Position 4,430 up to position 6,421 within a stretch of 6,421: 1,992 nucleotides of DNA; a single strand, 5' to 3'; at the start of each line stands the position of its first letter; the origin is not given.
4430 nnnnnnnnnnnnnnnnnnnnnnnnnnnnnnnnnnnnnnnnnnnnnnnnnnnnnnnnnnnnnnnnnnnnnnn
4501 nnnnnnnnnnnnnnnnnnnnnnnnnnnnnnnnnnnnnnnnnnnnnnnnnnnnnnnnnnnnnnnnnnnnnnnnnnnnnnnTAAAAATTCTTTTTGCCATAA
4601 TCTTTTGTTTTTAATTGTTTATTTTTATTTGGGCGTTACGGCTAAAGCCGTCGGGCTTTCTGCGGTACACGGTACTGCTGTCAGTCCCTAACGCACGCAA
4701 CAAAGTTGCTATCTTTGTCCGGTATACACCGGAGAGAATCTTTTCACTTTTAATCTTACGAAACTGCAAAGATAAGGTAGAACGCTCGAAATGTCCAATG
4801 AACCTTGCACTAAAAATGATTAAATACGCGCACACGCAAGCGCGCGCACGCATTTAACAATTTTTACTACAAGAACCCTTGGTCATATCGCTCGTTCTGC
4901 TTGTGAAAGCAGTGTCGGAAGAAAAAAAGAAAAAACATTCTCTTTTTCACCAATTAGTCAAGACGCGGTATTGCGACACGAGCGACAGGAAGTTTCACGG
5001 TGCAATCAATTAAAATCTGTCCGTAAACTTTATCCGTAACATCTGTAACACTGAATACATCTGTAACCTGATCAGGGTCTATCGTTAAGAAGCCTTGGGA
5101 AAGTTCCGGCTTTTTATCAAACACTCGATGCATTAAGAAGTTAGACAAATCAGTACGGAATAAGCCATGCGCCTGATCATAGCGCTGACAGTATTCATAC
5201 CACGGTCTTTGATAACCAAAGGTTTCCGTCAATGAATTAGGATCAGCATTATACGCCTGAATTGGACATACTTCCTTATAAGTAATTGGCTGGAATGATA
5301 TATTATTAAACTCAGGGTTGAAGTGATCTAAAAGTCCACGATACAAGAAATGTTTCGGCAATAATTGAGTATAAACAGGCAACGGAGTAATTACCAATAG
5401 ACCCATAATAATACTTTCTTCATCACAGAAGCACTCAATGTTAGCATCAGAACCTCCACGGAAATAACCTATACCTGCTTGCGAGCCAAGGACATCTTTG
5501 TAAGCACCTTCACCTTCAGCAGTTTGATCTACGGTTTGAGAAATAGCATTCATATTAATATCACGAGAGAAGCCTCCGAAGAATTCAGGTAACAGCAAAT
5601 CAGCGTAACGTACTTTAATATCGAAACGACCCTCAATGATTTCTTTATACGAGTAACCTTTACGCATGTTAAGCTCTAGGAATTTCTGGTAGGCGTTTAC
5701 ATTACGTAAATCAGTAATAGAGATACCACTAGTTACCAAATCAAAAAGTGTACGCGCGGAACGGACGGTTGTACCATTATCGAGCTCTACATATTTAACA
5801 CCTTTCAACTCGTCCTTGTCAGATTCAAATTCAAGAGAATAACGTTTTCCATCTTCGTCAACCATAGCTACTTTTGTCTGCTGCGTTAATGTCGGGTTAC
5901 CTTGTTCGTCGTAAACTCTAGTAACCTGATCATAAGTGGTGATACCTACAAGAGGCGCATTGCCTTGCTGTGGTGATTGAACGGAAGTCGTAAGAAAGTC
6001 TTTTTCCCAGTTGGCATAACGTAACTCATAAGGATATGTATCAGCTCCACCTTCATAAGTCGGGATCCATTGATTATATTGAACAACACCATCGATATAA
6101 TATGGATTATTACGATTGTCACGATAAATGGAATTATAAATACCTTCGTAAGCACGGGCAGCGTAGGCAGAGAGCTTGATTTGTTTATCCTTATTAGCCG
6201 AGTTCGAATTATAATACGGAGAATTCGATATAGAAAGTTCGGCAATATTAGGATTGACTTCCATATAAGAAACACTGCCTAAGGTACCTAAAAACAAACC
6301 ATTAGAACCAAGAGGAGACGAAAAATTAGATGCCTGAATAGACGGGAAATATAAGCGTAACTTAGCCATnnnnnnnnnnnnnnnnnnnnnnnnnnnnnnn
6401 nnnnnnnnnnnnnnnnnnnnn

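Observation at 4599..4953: Unusually long structured non-coding region after the capsid gene: candidate complementary-strand origin or primosome-assembly-like element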

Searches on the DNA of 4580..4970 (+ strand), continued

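Call 49: search_dna_similar(query=window:4599-4700:+, collection=phages, mode=distant, max_rows=60, max_evalue=1)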
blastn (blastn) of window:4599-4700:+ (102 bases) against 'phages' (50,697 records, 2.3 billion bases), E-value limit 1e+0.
Records with a match: 12; places in all: 12; records where one place covers at least 80% of the query: 5.
Best place of each record, by identity: 90-95% 5; 80-90% 6; 60-80% 1.
By first word of the organism name: bajarodmic 10; Dulem 1; Microviridae 1.
By host as written in the record: Peromyscus fraterculus 6; - 5; Varecia variegata 1.
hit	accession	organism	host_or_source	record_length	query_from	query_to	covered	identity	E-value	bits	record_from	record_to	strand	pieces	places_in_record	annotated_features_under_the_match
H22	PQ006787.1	bajarodmic virus 585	Peromyscus fraterculus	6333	20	102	81%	85.9%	1e-17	93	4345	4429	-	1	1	replication initiator protein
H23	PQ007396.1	bajarodmic virus 1122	Chaetodipus spinatus feces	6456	5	93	87%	79.3%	4e-12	75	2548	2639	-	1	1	none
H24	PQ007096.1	bajarodmic virus 849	Neotoma bryanti feces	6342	20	102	81%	84.7%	6e-16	89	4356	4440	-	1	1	replication initiator protein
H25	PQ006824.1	bajarodmic virus 616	Chaetodipus arenarius feces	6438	10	93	82%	80.5%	4e-12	75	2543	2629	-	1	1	none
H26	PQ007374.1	bajarodmic virus 1101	Chaetodipus spinatus feces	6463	10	93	82%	80.5%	4e-12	75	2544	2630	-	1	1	none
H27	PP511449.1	Dulem virus 252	Varecia variegata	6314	30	94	64%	81.8%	3e-7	59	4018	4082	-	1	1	none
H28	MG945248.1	Microviridae sp.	dog feces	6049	21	65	44%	88.9%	3e-7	60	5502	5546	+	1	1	none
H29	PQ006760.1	bajarodmic virus 41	Peromyscus fraterculus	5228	30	62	32%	93.9%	4e-5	52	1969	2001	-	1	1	none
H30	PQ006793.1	bajarodmic virus 41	Peromyscus fraterculus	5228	30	62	32%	93.9%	4e-5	52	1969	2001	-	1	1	none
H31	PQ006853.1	bajarodmic virus 39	Peromyscus fraterculus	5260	30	62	32%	93.9%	4e-5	52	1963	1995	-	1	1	none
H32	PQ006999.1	bajarodmic virus 39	Peromyscus fraterculus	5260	30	62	32%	93.9%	4e-5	52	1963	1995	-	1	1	none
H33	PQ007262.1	bajarodmic virus 41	Peromyscus fraterculus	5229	30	62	32%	93.9%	4e-5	52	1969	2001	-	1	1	none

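Call 93: search_rna_families(source=window, start=4580, end=4970, threshold=evalue, max_evalue=10)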
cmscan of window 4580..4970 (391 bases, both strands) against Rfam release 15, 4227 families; matches with E-value up to 10: 8.
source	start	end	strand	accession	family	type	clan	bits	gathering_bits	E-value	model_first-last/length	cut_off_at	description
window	4776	4951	-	RF01249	snR190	Gene; snRNA; snoRNA; CD-box;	CL00044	21.6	40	0.0058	1-198/198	no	Small nucleolar RNA snR190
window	4783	4873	+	RF03545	Flavi_ISFV_CRE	Cis-reg;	-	18.5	41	1.8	1-89/89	no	Insect-specific Flavivirus 3' UTR cis-acting replication element (CRE)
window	4858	4960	-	RF01871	MALAT1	Gene; lncRNA;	-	18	70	6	1-95/95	no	Metastasis associated lung adenocarcinoma transcript 1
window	4897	4944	-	RF02843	RefA5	Gene; antisense;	-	16.9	91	0.63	1-68/68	no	Enterococcus sRNA A5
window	4817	4861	-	RF04217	mir-297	Gene; miRNA;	-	15.6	90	6.3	1-71/71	no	mir-297 microRNA precursor family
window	4920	4949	-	RF03623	mir-1252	Gene; miRNA;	-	15.4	70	9.3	1-65/65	no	mir-1252 microRNA precursor family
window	4794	4856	-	RF00311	snoZ188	Gene; snRNA; snoRNA; CD-box;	-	13.5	50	5.7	46-116/123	no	Small nucleolar RNA Z188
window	4795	4852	-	RF04308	HCV_SL2531-SL2549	Cis-reg;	-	12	56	6.8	1-72/72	no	Hepatitis C virus stem-loop SL2531 and SL2549AU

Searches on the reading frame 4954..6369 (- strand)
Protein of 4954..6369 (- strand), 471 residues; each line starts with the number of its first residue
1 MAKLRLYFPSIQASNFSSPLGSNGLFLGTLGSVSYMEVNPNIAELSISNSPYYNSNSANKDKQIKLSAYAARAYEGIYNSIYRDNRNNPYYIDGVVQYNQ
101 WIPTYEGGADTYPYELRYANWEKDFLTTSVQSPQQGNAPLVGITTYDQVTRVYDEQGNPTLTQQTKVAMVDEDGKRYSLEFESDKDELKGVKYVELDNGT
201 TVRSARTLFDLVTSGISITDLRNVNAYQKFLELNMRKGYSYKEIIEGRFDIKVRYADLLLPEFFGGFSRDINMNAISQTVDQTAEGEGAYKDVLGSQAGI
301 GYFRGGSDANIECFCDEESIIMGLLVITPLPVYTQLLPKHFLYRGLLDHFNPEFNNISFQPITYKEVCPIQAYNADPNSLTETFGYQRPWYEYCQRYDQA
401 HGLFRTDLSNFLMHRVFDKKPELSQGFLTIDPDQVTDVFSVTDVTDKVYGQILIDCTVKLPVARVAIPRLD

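Call 4: search_protein_families(library=pfam, proteins=[window:4954-6369:-], max_evalue=0.01)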
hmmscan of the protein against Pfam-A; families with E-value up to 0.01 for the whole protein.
window:4954-6369:- (471 aa): 1 family
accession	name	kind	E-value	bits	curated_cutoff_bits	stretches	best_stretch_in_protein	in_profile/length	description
PF02305.22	Phage_F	-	2.5e-27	96.3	25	1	63-466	126-499/501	Capsid protein (F protein)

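Call 5: search_protein_families(library=phrogs, proteins=[window:4954-6369:-], max_evalue=0.01)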
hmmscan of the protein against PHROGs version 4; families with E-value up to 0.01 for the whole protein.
window:4954-6369:- (471 aa): 1 family
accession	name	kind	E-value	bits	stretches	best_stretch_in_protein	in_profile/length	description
phrog_514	-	head and packaging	1.7e-62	212.8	1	8-470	113-515/531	major head protein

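Call 84: search_dna_similar(query=window:4954-6369:-, collection=phages, mode=protein, max_rows=40, max_evalue=1e-20)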
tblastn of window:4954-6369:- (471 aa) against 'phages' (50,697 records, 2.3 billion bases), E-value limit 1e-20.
Records with a match: 431; places in all: 433; records where one place covers at least 80% of the query: 215.
Best place of each record, by identity: 80-90% 1; 60-80% 4; <60% 426.
By first word of the organism name: bajarodmic 211; Microviridae 52; Dulem 39; Dipodfec 28; Microvirus 25; Tortoise 10; Sigmofec 10; Peromfec 9; Capybara 8; Rattus 6; and 15 more.
By host as written in the record: - 149; Peromyscus fraterculus 117; Dipodomys merriami 23; Varecia variegata 19; Ciona robusta 18; porcine 14; Marmota flaviventris 11; Gopherus morafkai 10; and 23 more.
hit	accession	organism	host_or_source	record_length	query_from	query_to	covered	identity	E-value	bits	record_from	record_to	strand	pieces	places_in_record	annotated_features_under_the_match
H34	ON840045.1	Rattus norvegicus microvirus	Rattus norvegicus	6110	60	471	87%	89.1%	0e+0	757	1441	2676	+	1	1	major capsid protein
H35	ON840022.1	Rattus norvegicus microvirus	Rattus norvegicus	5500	30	471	94%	69.9%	0e+0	600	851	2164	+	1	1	major capsid protein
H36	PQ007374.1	bajarodmic virus 1101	Chaetodipus spinatus feces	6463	38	471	92%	67.5%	0e+0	590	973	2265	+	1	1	major capsid protein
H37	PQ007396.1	bajarodmic virus 1122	Chaetodipus spinatus feces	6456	42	471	91%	67.4%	0e+0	583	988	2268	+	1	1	major capsid protein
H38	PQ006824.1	bajarodmic virus 616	Chaetodipus arenarius feces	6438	39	471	92%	66.5%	0e+0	587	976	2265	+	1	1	major capsid protein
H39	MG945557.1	Microviridae sp.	dog feces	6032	62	471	87%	57.5%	4e-141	451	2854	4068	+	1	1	similar to VP1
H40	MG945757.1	Microviridae sp.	dog feces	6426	64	471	87%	56.9%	3e-144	460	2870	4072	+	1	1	similar to VP1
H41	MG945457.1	Microviridae sp.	pig feces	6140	62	471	87%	55.6%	1e-139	446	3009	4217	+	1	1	similar to VP1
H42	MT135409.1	Microvirus sp.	porcine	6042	60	471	87%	55.3%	7e-140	447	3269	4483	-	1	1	major capsid protein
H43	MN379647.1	Chicken microvirus mg8_45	Gallus gallus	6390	64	471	87%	55.9%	3e-145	463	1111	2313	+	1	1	major capsid protein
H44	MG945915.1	Microviridae sp.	pig feces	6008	61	471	87%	55.3%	3e-138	442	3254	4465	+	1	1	similar to VP1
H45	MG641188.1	Lepus americanus faeces associated microvirus SHP1 6472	Lepus americanus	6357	64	471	87%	55.5%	9e-141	450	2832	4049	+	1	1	major capsid protein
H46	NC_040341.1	Lepus americanus faeces associated microvirus SHP1 6472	Lepus americanus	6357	64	471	87%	55.5%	9e-141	450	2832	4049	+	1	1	major capsid protein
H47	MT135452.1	Microvirus sp.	porcine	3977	61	471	87%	54.6%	5e-140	439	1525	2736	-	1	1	none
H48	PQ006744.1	bajarodmic virus 65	Peromyscus fraterculus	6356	65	471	86%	54.5%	2e-137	441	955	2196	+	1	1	major capsid protein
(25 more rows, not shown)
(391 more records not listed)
